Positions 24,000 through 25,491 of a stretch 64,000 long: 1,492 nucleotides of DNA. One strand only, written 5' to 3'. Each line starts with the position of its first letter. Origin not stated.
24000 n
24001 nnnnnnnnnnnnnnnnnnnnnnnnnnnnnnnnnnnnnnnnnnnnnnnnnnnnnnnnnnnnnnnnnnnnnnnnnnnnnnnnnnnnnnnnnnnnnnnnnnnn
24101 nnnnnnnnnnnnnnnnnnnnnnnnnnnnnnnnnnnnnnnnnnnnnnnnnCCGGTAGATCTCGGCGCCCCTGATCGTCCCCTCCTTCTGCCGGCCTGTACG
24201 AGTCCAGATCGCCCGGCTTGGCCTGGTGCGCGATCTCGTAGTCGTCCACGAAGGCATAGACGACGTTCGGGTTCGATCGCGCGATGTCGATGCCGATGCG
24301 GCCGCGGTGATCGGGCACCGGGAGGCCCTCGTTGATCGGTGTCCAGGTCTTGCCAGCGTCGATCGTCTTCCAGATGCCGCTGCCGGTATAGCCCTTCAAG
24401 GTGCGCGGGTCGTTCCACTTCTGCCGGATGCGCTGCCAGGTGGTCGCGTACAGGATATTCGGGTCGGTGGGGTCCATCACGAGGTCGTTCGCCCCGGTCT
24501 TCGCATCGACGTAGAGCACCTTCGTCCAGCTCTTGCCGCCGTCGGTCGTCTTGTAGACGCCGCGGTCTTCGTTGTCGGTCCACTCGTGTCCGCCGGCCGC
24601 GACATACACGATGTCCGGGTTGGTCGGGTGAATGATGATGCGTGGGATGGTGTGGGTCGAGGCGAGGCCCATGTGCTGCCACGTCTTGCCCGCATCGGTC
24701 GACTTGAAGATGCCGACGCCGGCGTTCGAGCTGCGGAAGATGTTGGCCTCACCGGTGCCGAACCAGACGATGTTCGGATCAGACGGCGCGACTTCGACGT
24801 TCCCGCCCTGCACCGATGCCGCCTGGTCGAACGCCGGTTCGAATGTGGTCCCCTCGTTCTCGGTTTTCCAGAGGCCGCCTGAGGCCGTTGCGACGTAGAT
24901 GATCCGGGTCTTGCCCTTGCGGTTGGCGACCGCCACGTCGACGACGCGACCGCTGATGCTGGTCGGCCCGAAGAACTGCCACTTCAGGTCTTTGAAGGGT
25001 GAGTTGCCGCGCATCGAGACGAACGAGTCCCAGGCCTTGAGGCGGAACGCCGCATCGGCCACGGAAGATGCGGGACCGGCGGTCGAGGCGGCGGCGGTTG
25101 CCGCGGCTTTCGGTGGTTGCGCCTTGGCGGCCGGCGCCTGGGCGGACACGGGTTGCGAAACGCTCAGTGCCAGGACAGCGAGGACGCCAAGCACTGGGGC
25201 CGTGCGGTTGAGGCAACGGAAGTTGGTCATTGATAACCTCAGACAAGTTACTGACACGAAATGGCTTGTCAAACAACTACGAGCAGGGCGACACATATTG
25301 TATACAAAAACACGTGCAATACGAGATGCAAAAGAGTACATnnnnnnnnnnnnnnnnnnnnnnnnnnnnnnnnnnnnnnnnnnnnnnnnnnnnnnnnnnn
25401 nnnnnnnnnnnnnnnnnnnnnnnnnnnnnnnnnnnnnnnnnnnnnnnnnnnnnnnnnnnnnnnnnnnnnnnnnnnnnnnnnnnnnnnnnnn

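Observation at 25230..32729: Oxygen-sensitive glycyl-radical hydroxyproline-dehydratase-like module in a secreted-peptidase locus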

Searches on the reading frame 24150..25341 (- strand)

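Call 23: search_protein_families(library=pfam, proteins=[window:24150-25341:-], max_evalue=0.00001)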
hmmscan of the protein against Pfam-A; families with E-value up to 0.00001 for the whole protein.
window:24150-25341:- (397 aa): 1 family
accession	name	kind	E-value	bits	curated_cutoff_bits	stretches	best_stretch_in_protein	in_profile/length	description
PF15902.12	Sortilin-Vps10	-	1e-14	54.7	33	1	211-339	3-115/446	Sortilin, neurotensin receptor 3,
